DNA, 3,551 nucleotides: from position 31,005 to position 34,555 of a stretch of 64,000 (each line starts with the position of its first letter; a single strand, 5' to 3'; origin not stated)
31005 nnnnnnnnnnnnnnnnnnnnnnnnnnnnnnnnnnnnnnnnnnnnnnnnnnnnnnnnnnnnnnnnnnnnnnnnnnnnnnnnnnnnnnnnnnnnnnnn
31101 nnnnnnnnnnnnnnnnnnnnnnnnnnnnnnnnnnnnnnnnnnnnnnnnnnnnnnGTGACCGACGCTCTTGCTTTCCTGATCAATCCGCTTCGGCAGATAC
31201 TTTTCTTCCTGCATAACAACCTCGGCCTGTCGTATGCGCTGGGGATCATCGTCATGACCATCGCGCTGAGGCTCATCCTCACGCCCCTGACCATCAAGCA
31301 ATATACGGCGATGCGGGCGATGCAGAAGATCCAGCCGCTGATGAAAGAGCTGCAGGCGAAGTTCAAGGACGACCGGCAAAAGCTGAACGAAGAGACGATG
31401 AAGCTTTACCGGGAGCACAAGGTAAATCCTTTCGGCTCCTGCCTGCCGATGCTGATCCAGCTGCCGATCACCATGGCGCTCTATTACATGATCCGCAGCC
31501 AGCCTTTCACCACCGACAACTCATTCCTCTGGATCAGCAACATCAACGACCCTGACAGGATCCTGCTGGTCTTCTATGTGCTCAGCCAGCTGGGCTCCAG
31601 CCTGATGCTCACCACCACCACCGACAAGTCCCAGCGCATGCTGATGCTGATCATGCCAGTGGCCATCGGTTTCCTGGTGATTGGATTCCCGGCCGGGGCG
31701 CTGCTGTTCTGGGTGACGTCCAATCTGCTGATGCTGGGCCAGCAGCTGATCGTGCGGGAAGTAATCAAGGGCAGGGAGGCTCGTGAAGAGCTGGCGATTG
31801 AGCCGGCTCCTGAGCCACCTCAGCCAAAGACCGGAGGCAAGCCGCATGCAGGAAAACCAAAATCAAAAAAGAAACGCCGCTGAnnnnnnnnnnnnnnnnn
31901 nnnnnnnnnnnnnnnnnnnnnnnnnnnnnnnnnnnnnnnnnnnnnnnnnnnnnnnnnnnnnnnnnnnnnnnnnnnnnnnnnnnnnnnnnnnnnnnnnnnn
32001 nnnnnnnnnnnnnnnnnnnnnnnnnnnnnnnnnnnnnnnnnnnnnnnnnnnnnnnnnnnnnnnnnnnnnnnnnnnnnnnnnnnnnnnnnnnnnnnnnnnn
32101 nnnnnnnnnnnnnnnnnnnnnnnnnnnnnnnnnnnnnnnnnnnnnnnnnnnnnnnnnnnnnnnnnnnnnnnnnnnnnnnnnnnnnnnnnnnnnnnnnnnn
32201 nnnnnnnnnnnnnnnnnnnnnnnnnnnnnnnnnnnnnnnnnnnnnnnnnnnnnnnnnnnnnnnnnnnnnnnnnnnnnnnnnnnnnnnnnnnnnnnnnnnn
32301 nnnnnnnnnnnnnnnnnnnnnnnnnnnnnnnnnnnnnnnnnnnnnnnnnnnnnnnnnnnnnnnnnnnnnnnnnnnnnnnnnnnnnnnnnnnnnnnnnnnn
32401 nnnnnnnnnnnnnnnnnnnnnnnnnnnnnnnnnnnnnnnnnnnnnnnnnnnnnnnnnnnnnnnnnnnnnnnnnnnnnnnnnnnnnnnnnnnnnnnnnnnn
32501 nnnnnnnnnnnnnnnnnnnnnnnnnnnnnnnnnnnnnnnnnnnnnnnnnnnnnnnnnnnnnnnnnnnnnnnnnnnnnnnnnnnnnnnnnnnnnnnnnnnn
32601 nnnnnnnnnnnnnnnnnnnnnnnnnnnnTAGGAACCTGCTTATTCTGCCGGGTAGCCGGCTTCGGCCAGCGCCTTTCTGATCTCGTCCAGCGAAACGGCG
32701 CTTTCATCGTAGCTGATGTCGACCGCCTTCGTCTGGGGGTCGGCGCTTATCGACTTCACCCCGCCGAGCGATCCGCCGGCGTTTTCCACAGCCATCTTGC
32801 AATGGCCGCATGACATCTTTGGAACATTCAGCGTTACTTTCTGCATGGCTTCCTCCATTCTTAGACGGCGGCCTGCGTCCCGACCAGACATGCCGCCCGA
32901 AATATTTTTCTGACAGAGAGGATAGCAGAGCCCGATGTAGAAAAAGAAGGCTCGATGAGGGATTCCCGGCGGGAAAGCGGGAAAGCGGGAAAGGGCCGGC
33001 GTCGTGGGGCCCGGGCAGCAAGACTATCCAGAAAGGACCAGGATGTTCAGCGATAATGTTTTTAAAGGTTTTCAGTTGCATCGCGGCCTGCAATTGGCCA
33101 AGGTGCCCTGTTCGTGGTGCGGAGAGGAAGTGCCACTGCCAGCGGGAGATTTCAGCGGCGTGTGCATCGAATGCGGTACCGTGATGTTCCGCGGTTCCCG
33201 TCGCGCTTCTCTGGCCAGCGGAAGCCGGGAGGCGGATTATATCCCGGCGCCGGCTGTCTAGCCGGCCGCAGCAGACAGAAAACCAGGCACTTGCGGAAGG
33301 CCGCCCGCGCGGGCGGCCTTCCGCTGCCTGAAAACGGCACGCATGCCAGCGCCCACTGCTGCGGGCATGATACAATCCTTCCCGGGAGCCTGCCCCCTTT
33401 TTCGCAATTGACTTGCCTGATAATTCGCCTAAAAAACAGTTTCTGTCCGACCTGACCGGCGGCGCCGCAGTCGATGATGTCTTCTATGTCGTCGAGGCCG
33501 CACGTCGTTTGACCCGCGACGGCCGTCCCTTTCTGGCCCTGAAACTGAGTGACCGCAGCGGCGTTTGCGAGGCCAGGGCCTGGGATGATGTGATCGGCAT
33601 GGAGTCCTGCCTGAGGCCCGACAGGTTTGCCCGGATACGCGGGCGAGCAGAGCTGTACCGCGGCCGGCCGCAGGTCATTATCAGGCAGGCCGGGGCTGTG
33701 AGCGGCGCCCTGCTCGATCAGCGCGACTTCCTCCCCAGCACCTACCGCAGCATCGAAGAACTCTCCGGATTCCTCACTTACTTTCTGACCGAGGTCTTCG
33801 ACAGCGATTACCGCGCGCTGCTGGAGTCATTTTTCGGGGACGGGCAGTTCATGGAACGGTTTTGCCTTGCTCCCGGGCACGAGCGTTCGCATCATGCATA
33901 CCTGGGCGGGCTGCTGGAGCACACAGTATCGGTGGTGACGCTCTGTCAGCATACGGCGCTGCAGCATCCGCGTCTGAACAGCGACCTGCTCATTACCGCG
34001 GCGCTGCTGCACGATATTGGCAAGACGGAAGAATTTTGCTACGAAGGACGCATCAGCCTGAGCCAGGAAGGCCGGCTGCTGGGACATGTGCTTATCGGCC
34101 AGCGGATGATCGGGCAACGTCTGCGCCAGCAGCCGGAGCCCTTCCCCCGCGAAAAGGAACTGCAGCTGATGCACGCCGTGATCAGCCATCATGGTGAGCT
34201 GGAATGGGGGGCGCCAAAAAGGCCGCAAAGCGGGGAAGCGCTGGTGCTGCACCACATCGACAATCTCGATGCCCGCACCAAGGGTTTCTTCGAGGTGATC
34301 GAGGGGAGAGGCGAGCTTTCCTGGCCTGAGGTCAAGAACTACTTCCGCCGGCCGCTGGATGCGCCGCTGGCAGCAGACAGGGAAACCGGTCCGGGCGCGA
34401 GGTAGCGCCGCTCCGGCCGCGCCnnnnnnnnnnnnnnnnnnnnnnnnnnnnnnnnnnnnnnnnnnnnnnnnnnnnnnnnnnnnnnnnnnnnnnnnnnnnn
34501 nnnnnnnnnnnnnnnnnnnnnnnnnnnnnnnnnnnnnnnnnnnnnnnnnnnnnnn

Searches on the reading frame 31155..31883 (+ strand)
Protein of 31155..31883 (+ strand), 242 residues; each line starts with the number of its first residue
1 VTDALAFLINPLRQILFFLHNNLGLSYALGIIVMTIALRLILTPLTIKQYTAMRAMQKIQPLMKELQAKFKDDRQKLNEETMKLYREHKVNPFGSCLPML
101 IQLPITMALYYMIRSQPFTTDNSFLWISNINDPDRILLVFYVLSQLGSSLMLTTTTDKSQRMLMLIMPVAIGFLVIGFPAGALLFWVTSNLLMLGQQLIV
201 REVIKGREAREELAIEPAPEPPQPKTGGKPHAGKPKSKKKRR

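Call 11: search_protein_families(library=pfam, proteins=[window:31155-31883:+])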
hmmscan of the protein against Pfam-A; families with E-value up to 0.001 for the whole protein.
window:31155-31883:+ (242 aa): 2 families
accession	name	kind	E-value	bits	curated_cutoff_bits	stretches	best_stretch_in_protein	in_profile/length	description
PF02096.25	60KD_IMP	-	3.8e-53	180.2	35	1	27-201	1-162/163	60Kd inner membrane protein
PF09835.14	DUF2062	-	0.00034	21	27.4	1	93-193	30-139/147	Uncharacterized protein conserved in bacteria (DUF2062)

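Call 12: find_encoding_contigs(protein=window:31155-31883:+, flank=10000, max_places=6)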
Protein window:31155-31883:+ (242 aa): 21 contigs read that carry it; 6 places shown.
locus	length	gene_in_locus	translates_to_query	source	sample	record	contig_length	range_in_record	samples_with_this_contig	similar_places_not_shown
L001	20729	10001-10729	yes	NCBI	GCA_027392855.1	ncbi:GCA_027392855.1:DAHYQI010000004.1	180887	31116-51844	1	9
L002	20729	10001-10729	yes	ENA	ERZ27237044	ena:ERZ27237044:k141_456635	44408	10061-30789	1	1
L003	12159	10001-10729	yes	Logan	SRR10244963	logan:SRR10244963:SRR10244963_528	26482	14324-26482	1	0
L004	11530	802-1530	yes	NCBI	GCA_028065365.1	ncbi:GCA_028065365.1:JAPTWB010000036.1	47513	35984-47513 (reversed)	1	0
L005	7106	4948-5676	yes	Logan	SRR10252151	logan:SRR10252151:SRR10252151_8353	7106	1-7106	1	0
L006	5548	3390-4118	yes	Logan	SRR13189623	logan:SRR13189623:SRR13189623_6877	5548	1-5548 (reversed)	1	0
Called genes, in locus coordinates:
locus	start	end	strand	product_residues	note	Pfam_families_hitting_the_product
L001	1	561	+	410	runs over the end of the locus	PF21269:TreT_GT1, PF00534:Glycos_transf_1, PF13692:Glyco_trans_1_4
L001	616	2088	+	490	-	PF00982:Glyco_transf_20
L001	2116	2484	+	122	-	PF05597:Phasin (faint)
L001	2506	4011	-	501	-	PF13231:PMT_2 (weak)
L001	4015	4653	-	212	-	-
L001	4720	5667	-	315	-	PF00149:Metallophos, PF12850:Metallophos_2 (faint)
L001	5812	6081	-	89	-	PF12732:YtxH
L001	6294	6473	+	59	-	PF04405:ScdA_N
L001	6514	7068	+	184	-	PF04011:LemA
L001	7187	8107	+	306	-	PF01435:Peptidase_M48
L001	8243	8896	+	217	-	PF04002:RadC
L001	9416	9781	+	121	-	PF00825:Ribonuclease_P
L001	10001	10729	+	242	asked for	PF02096:60KD_IMP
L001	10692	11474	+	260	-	PF14804:Jag_N, PF13083:KH_KhpA-B, PF01424:R3H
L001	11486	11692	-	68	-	PF00403:HMA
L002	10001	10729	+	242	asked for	PF02096:60KD_IMP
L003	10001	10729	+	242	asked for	PF02096:60KD_IMP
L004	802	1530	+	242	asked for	PF02096:60KD_IMP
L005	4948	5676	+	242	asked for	PF02096:60KD_IMP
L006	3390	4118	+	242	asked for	PF02096:60KD_IMP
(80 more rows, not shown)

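Call 13: find_related_loci(query=window:31155-31883:+, collection=genome_contigs, flank=10000)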
Query window:31155-31883:+ (242 aa) in genome_contigs; peptide patterns used: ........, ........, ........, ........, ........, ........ (x = any residue, [..] = any of these).
368 stretches matched a pattern; 97 encode a relative of the query (tblastn E <= 1e-3); the best 80 are kept; 80 distinct loci.
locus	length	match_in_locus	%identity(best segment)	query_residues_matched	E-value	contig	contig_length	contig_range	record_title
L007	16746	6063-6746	78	1-228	2e-117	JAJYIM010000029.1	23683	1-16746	MAG: Actinomycetes bacterium isolate DBS2-1.bin122 NODE_3720_length_23683_cov_2.625318, whole genome shotgun sequence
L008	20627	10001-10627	80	1-209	6e-112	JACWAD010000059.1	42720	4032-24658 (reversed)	MAG: Thermoleophilia bacterium isolate B_ACT_02 k141_107082, whole genome shotgun sequence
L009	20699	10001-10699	76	1-232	2e-109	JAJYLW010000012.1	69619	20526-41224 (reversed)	MAG: Actinomycetes bacterium isolate DBS2-1.bin96 NODE_659_length_69619_cov_4.223896, whole genome shotgun sequence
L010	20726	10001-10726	56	1-240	2e-90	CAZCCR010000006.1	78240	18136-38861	MAG TPA_asm: uncultured Gaiellales bacterium isolate binchicken_co253_66 genome assembly, contig: NODE_85_length_78240_c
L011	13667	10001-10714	51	1-238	1e-73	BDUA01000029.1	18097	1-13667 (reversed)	Bacterium BMS3Abin01 DNA, contig: NODE_33, whole genome shotgun sequence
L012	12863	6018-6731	51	1-241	6e-73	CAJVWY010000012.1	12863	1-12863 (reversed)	TPA_asm: uncultured bacterium isolate DRR093005_bin.13_MetaBAT_v2.12.1_MAG genome assembly, contig: NODE_2048_length_128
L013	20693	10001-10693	42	8-203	5e-54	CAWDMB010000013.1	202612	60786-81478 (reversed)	MAG: uncultured Actinomycetes bacterium isolate MFD04944.bin.2.119 genome assembly, contig: contig_59019, whole genome s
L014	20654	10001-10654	42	12-231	6e-52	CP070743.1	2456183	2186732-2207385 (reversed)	MAG: Nitrospirota bacterium isolate bin371 chromosome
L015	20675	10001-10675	41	12-238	6e-52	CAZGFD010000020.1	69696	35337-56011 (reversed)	MAG TPA_asm: uncultured Nitrospiraceae bacterium isolate SRP334346_co1_138 genome assembly, contig: NODE_473_length_6969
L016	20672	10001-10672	42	11-238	3e-51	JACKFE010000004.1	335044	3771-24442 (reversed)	MAG: Nitrospiraceae bacterium isolate HK-STAS-NITR-1 HK-STAS-NITR-1_4, whole genome shotgun sequence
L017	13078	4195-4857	40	8-241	6e-49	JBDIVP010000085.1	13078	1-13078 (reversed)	MAG: Nitrospirales bacterium isolate Bin_16 NODE_1774_length_13078_cov_5.447687, whole genome shotgun sequence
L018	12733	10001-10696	39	11-241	1e-48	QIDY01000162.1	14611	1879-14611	MAG: Nitrospirae bacterium isolate SZUA-215 Ga0063294_10001676, whole genome shotgun sequence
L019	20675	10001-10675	40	11-235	4e-48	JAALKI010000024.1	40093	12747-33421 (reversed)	MAG: Nitrospirae bacterium isolate MH1_Bin19 NODE_394_length_40093_cov_73.347470, whole genome shotgun sequence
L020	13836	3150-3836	39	3-229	9e-48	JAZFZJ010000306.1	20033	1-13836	MAG: Nitrospirales bacterium isolate MT6bin.22 MT6bin.22_306, whole genome shotgun sequence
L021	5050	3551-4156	41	5-204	3e-47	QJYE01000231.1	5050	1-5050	MAG: Nitrospirae bacterium isolate SZUA-312 scaffold_58923, whole genome shotgun sequence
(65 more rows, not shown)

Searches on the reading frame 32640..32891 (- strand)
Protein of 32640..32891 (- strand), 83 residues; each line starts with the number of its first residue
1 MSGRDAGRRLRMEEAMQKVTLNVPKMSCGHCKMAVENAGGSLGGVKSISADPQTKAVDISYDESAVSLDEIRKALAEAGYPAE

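Call 11: search_protein_families(library=pfam, proteins=[window:32640-32891:-])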
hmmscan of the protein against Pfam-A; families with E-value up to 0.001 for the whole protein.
window:32640-32891:- (83 aa): 1 family
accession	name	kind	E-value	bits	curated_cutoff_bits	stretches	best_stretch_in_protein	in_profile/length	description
PF00403.32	HMA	-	1.5e-13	51.3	24.8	1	20-80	1-61/62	Heavy-metal-associated domain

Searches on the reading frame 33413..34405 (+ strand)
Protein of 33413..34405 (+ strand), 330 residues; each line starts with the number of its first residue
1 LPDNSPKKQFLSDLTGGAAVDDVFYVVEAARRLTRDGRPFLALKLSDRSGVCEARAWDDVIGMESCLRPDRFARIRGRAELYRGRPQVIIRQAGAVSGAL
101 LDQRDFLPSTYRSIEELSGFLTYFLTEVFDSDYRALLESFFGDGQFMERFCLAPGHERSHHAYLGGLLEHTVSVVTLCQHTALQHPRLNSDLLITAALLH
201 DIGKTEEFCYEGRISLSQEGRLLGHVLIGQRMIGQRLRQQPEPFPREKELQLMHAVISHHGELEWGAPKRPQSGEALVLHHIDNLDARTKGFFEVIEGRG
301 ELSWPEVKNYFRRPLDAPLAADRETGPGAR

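Call 11: search_protein_families(library=pfam, proteins=[window:33413-34405:+])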
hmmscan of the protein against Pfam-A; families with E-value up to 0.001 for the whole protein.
window:33413-34405:+ (330 aa): 3 families
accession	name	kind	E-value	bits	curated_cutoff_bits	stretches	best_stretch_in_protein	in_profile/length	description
PF01966.28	HD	-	3.9e-13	50.2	22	1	168-287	2-115/116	HD domain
PF01336.31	tRNA_anti-codon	-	6.3e-05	23.3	27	1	32-91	11-70/75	OB-fold nucleic acid binding domain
PF18019.7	Cas3_HD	-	0.0001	22.9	23.1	1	164-269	26-138/207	Cas3, HD domain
